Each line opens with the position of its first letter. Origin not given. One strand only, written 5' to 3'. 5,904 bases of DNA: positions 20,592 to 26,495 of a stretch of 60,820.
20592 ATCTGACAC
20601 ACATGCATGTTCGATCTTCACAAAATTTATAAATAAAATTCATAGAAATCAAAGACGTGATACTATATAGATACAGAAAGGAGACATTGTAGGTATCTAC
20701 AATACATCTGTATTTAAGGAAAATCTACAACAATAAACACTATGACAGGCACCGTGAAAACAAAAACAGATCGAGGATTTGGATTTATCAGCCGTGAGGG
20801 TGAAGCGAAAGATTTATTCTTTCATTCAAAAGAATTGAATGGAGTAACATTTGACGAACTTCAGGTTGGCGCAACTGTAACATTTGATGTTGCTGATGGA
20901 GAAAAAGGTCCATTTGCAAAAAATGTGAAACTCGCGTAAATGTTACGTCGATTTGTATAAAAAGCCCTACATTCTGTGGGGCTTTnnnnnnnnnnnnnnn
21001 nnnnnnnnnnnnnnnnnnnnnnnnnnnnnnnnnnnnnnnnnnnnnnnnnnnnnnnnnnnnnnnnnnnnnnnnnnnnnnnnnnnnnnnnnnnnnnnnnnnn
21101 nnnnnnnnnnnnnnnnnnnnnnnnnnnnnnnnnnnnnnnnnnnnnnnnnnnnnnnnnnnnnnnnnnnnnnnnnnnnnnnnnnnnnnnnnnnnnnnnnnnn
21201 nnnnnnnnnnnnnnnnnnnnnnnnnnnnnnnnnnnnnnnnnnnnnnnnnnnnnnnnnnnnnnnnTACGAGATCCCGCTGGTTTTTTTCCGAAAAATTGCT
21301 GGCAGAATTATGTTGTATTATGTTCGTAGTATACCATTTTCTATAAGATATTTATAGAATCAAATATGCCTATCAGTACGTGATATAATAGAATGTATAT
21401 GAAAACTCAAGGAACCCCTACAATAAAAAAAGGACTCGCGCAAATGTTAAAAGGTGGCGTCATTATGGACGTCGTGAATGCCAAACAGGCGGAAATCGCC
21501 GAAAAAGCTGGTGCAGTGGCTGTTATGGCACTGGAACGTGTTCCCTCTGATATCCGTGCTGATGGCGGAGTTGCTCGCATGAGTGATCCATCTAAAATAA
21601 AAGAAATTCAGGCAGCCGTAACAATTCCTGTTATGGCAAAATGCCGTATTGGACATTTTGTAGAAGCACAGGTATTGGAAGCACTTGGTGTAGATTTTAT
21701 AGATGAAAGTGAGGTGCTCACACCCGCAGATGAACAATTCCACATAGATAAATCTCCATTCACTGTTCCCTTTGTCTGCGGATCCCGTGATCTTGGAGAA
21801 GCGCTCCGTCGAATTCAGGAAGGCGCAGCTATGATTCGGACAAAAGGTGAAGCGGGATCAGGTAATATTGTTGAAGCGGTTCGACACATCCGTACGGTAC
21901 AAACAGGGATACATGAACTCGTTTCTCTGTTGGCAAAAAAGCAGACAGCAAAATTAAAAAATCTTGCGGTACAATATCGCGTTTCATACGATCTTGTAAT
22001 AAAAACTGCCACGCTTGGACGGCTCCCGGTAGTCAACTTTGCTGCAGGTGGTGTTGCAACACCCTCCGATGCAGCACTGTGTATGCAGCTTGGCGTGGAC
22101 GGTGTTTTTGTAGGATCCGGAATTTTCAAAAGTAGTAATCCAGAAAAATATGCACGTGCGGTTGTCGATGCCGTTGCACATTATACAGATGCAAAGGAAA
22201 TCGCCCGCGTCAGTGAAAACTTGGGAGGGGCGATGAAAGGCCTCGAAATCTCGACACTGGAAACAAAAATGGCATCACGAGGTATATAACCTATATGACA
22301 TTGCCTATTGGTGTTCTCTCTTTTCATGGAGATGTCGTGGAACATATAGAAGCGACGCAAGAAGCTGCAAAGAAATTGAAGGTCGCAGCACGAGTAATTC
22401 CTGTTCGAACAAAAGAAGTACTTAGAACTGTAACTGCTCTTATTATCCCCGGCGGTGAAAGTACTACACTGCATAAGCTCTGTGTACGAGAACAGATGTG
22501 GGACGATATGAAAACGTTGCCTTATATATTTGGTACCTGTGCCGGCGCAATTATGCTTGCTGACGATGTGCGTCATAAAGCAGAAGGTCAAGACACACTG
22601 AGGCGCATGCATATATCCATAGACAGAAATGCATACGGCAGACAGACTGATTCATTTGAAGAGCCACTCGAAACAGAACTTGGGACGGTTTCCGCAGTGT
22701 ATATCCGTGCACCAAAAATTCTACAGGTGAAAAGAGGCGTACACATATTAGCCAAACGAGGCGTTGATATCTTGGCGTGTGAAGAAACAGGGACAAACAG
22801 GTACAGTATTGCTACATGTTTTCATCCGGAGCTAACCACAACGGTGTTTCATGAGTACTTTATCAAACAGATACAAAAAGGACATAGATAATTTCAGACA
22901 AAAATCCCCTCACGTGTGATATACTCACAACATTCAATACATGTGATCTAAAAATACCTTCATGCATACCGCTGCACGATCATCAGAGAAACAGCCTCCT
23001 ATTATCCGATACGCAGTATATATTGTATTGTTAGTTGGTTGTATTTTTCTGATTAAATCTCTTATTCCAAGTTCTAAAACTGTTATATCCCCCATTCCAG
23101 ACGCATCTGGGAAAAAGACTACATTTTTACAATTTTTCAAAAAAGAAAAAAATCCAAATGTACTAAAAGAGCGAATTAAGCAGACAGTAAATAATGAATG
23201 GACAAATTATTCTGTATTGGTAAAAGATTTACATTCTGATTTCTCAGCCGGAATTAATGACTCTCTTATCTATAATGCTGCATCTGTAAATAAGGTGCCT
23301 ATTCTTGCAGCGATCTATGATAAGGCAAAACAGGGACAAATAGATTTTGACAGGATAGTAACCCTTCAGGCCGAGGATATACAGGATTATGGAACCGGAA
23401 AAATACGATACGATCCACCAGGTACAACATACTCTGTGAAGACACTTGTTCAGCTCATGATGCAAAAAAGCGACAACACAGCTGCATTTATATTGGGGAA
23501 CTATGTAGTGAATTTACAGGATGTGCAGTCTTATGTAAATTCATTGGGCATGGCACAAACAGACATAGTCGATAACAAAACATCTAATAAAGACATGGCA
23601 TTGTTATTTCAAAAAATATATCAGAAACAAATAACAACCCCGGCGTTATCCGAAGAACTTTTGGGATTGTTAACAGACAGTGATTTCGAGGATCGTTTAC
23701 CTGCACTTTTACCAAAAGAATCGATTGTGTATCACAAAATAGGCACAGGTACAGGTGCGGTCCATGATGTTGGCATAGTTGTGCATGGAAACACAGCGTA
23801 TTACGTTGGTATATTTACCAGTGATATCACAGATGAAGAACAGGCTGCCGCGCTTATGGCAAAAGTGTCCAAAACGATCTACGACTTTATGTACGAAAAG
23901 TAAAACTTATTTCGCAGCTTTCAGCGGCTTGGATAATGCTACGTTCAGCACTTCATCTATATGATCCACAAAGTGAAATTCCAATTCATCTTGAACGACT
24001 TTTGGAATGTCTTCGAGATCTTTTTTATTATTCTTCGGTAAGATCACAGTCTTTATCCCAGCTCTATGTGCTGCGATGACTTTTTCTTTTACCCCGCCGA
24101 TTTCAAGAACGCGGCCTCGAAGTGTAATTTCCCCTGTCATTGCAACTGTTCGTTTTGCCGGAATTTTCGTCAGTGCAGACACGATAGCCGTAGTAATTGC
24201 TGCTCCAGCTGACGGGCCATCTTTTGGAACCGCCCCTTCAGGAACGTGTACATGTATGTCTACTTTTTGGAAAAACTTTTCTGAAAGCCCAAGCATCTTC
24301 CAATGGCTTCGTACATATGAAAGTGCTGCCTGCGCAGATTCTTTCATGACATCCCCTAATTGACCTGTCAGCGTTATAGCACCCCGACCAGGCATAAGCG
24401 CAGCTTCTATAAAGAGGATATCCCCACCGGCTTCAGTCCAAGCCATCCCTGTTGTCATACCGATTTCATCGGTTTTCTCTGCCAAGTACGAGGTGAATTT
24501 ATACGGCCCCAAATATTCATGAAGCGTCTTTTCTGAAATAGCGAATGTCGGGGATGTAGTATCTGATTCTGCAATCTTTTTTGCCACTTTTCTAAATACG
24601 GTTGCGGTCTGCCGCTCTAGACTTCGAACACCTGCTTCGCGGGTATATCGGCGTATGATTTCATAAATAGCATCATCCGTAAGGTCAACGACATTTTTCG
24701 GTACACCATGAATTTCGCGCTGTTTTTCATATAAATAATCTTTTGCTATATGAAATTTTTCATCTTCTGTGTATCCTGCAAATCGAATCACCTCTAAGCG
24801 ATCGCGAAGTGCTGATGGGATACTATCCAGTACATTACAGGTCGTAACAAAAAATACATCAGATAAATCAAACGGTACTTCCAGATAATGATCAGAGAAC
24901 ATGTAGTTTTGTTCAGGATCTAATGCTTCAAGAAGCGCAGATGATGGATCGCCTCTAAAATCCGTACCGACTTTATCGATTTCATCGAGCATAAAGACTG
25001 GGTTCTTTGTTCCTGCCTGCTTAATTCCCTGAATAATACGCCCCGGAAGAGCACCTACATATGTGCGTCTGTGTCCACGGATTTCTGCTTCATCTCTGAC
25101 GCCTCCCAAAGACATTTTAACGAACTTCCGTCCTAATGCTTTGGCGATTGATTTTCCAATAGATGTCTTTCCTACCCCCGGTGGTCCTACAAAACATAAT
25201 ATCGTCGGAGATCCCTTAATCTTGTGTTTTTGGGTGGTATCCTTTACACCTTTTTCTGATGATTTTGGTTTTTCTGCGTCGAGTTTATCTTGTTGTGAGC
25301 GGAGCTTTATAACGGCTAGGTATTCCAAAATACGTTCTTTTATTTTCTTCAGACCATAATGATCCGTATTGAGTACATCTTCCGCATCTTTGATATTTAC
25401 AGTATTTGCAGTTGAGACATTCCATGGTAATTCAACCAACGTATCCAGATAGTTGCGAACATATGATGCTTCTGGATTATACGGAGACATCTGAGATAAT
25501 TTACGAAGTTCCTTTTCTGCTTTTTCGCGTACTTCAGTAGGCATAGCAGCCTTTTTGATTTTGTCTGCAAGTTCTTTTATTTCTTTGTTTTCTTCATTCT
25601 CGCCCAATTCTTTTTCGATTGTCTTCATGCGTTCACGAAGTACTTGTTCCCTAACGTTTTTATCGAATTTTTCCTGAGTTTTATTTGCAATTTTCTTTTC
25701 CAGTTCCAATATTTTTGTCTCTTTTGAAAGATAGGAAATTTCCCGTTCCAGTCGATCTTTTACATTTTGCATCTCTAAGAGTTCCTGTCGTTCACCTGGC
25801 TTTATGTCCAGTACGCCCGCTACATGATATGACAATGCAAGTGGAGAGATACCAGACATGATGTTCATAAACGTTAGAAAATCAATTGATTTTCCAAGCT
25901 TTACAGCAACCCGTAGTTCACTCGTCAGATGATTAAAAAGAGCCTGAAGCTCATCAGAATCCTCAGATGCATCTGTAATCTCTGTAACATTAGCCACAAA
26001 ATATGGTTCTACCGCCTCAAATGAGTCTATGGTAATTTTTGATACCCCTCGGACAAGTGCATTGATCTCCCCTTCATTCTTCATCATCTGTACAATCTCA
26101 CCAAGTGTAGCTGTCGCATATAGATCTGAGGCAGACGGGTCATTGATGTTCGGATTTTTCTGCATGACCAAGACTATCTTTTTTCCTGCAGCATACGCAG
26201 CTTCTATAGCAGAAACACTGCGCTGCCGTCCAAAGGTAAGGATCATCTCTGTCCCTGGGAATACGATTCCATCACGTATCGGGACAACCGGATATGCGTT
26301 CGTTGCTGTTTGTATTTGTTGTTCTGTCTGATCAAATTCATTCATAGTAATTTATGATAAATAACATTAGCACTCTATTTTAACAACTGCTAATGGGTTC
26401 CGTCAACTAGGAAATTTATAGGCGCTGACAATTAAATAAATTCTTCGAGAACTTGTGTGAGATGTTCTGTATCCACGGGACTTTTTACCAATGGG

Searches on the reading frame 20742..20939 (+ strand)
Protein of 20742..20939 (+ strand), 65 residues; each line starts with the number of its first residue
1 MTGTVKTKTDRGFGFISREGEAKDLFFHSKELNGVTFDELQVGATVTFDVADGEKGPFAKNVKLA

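Call 90: search_protein_families(library=pfam, proteins=[window:20742-20939:+], max_evalue=0.000001)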
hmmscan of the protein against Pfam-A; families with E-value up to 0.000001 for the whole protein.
window:20742-20939:+ (65 aa): 1 family
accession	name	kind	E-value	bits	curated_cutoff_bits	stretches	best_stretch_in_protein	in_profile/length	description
PF00313.28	CSD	-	7.8e-20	71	27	1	1-63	1-64/66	'Cold-shock' DNA-binding domain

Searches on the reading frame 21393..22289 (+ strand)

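Call 75: search_protein_families(library=pfam, proteins=[window:21393-22289:+], max_evalue=0.000001)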
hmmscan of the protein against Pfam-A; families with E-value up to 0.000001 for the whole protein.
window:21393-22289:+ (298 aa): 2 families
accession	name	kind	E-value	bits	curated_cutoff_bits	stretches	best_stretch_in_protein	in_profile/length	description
PF01680.23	SOR_SNZ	-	4.3e-104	347.2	27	1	10-218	3-207/207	SOR/SNZ family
PF05690.20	ThiG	-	1.4e-08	34.9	23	1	210-270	175-233/247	Thiazole biosynthesis protein ThiG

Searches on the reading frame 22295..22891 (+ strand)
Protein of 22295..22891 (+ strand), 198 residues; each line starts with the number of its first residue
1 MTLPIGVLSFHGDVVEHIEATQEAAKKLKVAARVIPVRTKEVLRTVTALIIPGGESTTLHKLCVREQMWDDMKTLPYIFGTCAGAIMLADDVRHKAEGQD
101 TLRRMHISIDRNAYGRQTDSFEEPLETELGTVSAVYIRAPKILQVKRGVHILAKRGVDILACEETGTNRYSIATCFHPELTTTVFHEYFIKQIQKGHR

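Call 75: search_protein_families(library=pfam, proteins=[window:22295-22891:+], max_evalue=0.000001)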
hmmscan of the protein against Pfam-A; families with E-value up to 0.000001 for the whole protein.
window:22295-22891:+ (198 aa): 1 family
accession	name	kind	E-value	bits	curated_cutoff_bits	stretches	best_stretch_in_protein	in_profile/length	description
PF01174.25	SNO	-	4.2e-37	128.3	27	1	7-194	1-187/188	SNO glutamine amidotransferase family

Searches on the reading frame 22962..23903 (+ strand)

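Call 75: search_protein_families(library=pfam, proteins=[window:22962-23903:+], max_evalue=0.000001)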
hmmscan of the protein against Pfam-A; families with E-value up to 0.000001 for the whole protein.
window:22962-23903:+ (313 aa): 1 family
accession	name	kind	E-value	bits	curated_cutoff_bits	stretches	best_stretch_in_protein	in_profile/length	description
PF13354.11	Beta-lactamase2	-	7.7e-51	172.9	22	1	84-286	1-214/214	Beta-lactamase enzyme family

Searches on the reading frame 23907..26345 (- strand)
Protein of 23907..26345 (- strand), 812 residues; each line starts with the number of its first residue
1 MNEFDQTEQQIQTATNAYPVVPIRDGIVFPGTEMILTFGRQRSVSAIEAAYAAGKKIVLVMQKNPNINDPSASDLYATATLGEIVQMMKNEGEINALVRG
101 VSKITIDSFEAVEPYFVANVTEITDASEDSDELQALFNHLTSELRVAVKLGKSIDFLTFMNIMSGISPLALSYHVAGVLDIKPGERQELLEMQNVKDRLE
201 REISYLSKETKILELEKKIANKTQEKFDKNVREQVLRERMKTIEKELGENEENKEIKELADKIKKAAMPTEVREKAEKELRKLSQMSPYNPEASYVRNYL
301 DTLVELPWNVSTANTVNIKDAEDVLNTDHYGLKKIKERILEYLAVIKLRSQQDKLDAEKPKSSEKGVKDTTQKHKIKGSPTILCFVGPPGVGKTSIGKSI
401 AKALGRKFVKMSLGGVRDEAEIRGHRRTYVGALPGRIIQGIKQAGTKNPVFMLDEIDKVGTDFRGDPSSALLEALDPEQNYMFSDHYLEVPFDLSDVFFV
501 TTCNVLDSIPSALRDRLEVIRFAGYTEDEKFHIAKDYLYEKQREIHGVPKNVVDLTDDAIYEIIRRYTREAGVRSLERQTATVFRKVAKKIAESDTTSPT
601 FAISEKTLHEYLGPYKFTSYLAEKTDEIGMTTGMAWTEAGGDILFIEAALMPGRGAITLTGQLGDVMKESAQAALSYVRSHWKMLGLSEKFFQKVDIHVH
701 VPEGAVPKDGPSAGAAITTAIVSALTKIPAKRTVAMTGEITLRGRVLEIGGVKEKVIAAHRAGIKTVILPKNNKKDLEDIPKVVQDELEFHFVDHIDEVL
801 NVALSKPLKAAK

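Call 88: search_protein_families(library=pfam, proteins=[window:23907-26345:-], max_evalue=0.000001)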
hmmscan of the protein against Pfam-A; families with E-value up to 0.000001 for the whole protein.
window:23907-26345:- (812 aa): 6 families
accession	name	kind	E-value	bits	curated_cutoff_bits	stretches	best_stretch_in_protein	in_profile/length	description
PF05362.19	Lon_C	-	4.1e-94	314.3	21.1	1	603-805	2-204/205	Lon protease (S16) C-terminal proteolytic domain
PF02190.22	LON_substr_bdg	-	3.4e-41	141.8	28.7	1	18-208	2-200/200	ATP-dependent protease La (LON) substrate-binding domain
PF00004.35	AAA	-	6.4e-25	88.6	21.2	1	383-523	1-129/131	ATPase family associated with various cellular activities (AAA)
PF22667.2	Lon_lid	-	1.1e-20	73.4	27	1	546-596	3-53/57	Lon protease AAA+ ATPase lid domain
PF13541.12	ChlI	-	5.5e-10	39.6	27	1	646-773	1-121/121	Subunit ChlI of Mg-chelatase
PF07728.20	AAA_5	-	4.2e-08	33.7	22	1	383-517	2-139/139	AAA domain (dynein-related subfamily)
